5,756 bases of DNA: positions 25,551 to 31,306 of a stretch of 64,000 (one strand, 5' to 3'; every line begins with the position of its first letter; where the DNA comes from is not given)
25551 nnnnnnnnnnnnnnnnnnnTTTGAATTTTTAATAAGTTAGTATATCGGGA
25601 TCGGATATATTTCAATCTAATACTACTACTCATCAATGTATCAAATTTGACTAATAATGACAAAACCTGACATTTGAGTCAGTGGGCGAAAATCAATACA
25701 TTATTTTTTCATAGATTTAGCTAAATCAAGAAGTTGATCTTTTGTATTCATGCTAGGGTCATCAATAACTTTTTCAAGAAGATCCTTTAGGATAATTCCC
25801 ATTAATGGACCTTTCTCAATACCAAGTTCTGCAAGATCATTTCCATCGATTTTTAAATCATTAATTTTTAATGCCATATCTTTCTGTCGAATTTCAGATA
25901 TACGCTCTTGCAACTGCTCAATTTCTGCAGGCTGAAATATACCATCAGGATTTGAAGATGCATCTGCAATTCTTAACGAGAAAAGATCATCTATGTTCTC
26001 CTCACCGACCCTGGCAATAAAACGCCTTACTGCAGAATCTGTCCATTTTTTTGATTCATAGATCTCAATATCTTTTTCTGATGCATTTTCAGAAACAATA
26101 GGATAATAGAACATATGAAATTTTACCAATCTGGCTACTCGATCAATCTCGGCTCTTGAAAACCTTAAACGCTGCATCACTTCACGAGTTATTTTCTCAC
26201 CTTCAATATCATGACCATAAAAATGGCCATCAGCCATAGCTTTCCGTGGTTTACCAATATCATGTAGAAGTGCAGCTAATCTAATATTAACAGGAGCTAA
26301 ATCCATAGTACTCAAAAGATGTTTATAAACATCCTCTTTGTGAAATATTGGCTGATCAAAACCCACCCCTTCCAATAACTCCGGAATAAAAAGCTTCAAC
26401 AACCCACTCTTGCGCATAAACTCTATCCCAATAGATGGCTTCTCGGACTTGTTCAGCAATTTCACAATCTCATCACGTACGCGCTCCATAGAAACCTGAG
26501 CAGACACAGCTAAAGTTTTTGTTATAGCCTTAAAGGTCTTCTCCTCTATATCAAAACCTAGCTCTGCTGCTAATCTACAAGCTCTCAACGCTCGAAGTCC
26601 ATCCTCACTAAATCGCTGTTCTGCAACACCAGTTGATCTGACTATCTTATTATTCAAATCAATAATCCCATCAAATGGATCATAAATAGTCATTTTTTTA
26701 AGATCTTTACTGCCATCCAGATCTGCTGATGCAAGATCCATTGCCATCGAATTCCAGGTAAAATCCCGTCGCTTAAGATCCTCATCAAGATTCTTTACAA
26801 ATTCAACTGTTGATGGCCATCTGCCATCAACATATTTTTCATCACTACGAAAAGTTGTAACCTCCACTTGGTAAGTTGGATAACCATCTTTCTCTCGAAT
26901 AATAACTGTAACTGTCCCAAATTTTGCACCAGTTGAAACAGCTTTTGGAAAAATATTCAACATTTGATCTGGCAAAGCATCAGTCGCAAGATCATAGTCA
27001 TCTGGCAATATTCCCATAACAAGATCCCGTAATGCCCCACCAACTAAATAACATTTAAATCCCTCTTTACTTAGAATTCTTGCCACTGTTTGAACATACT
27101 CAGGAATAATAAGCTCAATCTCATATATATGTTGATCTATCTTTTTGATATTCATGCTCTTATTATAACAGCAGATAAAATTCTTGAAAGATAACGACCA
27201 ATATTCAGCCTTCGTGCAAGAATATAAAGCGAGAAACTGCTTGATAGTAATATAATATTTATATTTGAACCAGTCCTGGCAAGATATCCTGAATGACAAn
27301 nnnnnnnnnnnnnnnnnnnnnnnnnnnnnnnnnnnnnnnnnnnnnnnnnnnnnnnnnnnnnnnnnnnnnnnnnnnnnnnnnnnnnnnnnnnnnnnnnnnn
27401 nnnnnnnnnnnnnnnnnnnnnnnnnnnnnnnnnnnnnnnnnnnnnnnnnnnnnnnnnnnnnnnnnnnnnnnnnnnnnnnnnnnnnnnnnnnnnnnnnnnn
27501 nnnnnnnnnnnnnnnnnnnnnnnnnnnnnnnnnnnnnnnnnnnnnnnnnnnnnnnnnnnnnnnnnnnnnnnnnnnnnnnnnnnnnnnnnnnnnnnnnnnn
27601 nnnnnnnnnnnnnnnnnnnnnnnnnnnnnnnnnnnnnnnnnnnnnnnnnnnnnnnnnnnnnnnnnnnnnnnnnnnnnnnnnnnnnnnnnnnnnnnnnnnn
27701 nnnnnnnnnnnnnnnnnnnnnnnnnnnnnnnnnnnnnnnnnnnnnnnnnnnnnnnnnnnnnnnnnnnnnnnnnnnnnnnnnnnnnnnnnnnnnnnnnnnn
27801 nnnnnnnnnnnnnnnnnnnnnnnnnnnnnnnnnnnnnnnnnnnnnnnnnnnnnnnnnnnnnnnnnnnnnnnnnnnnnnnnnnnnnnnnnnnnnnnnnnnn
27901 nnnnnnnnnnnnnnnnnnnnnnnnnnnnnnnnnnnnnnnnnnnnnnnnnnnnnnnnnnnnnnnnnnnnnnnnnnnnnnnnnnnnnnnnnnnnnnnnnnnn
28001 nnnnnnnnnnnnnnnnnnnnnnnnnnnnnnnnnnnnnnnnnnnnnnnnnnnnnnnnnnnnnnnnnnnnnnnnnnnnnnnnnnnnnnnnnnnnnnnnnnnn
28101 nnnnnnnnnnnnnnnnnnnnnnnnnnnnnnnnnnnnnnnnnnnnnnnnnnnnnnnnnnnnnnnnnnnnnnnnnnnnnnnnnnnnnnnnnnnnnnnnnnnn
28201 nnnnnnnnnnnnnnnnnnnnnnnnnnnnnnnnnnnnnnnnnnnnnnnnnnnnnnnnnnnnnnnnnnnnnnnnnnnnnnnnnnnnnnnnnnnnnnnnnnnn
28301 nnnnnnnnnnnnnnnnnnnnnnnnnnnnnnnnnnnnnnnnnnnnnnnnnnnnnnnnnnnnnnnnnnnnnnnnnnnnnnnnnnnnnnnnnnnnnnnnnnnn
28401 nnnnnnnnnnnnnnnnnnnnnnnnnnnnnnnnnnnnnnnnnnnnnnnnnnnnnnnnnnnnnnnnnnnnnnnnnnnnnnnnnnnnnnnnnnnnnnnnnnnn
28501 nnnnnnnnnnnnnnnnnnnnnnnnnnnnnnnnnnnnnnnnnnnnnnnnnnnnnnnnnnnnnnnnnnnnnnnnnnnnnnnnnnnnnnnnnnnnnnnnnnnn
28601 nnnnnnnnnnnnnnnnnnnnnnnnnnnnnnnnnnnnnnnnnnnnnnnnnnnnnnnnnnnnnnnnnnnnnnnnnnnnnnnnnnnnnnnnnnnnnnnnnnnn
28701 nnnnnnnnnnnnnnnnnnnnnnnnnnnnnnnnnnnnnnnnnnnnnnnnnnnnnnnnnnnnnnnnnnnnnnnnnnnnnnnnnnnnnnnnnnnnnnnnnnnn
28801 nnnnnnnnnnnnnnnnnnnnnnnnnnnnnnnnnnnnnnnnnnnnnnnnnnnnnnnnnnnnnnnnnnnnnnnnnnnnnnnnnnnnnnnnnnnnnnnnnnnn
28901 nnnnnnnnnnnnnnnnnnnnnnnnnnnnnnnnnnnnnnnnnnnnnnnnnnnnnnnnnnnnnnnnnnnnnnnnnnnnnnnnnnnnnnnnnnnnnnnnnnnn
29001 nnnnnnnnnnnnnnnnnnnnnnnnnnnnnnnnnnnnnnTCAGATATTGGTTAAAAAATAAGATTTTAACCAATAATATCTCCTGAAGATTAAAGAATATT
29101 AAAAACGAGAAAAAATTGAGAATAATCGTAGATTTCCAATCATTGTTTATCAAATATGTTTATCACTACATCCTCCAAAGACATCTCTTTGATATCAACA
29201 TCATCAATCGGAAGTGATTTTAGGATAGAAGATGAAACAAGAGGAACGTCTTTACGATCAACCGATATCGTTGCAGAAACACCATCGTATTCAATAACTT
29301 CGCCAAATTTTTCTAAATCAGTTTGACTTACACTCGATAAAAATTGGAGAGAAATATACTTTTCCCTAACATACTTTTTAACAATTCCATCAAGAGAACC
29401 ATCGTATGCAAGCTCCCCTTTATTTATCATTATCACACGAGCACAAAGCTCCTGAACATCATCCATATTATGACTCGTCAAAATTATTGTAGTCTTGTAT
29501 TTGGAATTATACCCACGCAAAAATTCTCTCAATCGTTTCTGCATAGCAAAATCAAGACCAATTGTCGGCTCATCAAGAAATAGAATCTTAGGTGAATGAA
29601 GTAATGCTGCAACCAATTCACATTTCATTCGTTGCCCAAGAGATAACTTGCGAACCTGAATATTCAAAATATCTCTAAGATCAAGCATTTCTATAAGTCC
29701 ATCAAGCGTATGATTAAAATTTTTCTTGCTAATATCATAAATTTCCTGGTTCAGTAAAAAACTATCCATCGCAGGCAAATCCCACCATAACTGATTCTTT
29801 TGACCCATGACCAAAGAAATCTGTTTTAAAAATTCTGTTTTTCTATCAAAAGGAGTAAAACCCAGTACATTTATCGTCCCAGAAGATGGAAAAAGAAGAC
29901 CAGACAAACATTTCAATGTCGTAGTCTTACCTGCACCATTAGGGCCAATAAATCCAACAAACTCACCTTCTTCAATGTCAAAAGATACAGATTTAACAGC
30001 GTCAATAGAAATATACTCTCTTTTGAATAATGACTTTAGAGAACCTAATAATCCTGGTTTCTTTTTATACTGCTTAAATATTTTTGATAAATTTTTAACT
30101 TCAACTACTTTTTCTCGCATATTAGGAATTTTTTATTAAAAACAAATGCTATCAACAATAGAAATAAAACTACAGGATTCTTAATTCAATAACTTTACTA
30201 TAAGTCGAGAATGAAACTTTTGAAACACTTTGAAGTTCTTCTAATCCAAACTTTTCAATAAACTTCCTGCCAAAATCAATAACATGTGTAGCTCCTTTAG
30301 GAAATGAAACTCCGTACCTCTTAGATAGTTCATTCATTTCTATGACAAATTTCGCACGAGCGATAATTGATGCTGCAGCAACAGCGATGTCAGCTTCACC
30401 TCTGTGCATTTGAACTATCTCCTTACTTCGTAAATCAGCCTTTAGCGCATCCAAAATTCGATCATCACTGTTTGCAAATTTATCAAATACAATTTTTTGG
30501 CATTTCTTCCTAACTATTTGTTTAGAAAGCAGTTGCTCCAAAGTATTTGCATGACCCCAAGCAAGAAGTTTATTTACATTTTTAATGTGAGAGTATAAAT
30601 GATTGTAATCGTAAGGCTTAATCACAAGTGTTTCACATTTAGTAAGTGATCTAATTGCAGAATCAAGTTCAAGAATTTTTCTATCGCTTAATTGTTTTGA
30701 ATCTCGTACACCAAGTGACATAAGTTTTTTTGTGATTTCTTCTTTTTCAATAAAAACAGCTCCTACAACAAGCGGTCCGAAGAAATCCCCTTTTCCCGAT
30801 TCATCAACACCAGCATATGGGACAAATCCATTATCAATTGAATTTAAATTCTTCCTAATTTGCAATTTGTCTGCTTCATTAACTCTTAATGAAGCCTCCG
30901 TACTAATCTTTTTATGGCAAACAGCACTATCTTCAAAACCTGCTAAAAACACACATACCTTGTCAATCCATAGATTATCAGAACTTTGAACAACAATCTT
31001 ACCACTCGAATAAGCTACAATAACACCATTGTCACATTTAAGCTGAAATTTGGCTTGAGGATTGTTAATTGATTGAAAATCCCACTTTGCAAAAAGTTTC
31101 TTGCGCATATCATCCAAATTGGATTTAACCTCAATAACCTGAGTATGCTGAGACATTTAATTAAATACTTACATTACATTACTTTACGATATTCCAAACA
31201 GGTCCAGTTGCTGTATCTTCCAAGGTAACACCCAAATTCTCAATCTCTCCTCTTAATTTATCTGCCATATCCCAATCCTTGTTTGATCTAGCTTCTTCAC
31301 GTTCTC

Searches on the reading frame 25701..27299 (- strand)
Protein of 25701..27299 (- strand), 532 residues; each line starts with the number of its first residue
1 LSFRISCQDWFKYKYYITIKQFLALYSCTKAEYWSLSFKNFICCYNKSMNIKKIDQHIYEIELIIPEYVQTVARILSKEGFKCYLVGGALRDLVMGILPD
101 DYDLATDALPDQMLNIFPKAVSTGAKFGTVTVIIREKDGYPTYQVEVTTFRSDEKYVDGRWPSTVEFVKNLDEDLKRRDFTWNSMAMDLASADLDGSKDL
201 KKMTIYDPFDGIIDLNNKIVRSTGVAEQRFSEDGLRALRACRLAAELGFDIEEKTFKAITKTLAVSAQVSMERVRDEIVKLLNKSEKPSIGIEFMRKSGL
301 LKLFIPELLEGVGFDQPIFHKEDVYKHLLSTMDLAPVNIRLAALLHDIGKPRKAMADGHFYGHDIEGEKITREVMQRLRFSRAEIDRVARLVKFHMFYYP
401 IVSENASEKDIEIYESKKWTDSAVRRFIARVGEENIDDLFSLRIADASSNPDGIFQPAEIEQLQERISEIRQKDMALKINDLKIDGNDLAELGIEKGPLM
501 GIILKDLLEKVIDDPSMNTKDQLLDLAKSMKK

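Call 32: search_protein_families(library=pfam, proteins=[window:25701-27299:-], max_evalue=0.001)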
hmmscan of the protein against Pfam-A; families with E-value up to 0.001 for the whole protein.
window:25701-27299:- (532 aa): 4 families
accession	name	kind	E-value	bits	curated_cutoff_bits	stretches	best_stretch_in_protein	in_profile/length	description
PF01743.26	PolyA_pol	-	1.1e-32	113.4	23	1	83-221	1-126/126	Poly A polymerase head domain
PF12627.12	PolyA_pol_RNAbd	-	4.3e-14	52.4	22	1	248-308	1-60/64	Probable RNA and SrmB- binding site of polymerase A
PF01966.28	HD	-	1.3e-09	38.7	22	1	334-402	22-92/116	HD domain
PF13735.12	tRNA_NucTran2_2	-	2.8e-09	37.5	27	1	373-526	26-148/149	tRNA nucleotidyltransferase domain 2 putative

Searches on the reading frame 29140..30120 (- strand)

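Call 32: search_protein_families(library=pfam, proteins=[window:29140-30120:-], max_evalue=0.001)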
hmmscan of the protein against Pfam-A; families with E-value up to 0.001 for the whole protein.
window:29140-30120:- (326 aa): 2 families
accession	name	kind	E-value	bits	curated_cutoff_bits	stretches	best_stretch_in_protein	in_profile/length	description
PF00005.33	ABC_tran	-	5.6e-26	92.2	25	1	43-186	2-136/137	ABC transporter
PF13304.12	AAA_21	-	1.6e-17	65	27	2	143-218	222-299/304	AAA domain, putative AbiEii toxin, Type IV TA system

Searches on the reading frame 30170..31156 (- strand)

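Call 32: search_protein_families(library=pfam, proteins=[window:30170-31156:-], max_evalue=0.001)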
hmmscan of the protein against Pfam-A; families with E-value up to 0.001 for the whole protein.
window:30170-31156:- (328 aa): 2 families
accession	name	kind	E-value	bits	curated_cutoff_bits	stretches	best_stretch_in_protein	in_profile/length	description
PF01351.25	RNase_HII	-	5.8e-29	101.8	25.8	1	115-318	1-198/199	Ribonuclease HII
PF11858.14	DUF3378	-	2.1e-07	31.5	27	1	12-60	9-55/76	Domain of unknown function (DUF3378)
